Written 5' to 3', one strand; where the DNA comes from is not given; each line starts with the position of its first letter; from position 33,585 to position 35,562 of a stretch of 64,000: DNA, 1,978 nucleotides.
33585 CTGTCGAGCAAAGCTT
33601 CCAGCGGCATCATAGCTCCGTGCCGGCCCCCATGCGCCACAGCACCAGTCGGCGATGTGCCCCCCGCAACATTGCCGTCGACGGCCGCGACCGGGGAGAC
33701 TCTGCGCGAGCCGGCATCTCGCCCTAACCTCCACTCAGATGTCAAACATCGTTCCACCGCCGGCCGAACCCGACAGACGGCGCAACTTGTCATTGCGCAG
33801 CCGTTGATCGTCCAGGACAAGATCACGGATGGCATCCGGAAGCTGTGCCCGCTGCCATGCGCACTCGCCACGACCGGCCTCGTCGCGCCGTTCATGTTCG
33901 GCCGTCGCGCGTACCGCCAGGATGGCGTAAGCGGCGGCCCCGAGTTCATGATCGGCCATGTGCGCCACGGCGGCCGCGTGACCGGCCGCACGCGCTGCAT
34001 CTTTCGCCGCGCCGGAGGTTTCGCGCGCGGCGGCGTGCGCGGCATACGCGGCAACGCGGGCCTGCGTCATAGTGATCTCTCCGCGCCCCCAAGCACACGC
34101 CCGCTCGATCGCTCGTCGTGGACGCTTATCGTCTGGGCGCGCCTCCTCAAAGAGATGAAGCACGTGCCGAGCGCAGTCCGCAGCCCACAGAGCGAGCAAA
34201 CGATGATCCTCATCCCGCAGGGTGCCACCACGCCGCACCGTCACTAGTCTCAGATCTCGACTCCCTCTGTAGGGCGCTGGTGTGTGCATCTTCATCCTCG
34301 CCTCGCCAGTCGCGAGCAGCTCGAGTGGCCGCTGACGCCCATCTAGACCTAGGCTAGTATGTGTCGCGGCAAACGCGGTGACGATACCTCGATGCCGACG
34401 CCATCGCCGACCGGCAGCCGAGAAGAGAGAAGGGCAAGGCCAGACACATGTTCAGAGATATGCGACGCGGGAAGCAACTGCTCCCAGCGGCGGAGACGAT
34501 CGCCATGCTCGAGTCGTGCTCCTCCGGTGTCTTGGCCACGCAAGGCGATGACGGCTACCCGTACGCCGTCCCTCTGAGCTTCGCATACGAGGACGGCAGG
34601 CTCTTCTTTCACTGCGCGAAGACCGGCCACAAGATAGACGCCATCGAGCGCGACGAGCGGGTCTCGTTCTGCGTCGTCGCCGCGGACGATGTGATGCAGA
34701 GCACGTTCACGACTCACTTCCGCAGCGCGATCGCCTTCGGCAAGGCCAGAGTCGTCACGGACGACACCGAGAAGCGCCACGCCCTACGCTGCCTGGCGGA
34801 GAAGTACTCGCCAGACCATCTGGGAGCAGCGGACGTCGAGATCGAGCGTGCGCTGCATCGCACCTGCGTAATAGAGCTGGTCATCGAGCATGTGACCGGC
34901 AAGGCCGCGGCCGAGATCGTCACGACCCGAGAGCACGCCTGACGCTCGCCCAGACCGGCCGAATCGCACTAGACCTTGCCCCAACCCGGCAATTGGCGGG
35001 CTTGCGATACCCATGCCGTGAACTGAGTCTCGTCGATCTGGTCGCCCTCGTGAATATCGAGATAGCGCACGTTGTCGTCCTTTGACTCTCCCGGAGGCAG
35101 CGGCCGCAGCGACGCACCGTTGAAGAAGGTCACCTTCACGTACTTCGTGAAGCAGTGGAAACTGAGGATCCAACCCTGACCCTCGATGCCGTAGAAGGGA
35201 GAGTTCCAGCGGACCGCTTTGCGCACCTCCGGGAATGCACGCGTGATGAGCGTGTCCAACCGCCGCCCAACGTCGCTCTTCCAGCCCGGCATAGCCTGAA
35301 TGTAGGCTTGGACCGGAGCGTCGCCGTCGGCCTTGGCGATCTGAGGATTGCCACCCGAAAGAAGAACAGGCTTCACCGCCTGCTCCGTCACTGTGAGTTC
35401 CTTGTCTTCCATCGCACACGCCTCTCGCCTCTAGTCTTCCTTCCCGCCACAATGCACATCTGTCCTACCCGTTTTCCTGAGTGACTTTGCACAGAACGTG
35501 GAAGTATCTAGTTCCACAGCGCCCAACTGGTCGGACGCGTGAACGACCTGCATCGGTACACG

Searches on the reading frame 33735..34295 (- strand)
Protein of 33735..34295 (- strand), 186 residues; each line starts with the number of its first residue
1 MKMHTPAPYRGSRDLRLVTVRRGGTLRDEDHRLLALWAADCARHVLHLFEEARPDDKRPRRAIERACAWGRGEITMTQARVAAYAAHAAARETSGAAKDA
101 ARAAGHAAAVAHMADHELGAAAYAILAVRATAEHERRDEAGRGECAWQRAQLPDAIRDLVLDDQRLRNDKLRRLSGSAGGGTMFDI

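Call 4: search_protein_families(library=pfam, proteins=[window:33735-34295:-], max_evalue=0.01)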
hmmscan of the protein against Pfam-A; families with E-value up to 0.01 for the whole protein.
window:33735-34295:- (186 aa): 2 families
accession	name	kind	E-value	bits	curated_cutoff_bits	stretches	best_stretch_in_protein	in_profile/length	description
PF21805.3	Imm5_like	-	3.4e-39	134.1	25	1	25-154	2-128/129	Imm-5 like putative immunity protein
PF14423.12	Imm5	-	0.0036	17.9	25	1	38-111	38-113/186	Immunity protein Imm5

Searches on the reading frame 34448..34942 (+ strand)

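Call 4: search_protein_families(library=pfam, proteins=[window:34448-34942:+], max_evalue=0.01)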
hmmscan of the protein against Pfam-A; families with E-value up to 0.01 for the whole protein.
window:34448-34942:+ (164 aa): 4 families
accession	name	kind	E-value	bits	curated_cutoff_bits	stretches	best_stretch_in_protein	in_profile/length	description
PF12900.13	Pyridox_ox_2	-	6.3e-24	85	27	1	14-152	2-139/140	Pyridoxamine 5'-phosphate oxidase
PF01243.27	PNPOx_N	-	1.1e-16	61.8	28.1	1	19-150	7-117/120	Pyridoxamine 5'-phosphate oxidase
PF04299.18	FMN_bind_2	-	1.9e-05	24.8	22.4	1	16-126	14-140/168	Putative FMN-binding domain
PF16242.11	Pyrid_ox_like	-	0.00021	21.3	28.8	1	19-108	8-90/149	Pyridoxamine 5'-phosphate oxidase like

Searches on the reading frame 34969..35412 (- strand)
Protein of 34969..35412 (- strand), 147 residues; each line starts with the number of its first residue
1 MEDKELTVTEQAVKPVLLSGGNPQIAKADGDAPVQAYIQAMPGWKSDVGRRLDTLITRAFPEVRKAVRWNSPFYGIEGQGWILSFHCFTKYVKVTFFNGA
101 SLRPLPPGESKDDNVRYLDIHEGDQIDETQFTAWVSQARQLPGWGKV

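Call 4: search_protein_families(library=pfam, proteins=[window:34969-35412:-], max_evalue=0.01)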
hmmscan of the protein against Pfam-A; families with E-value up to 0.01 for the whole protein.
window:34969-35412:- (147 aa): 2 families
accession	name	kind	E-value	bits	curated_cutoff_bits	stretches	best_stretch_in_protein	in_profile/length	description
PF08818.16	DUF1801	-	1.2e-16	61.3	27.2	1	47-138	3-84/85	Domain of unknown function (DU1801)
PF18899.5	DUF5655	-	0.0023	18.4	24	1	51-141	18-108/109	Domain of unknown function (DUF5655)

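Call 5: search_protein_families(library=ncbifam, proteins=[window:34969-35412:-], max_evalue=1)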
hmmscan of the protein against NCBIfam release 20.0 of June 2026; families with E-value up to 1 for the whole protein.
window:34969-35412:- (147 aa): 0 families
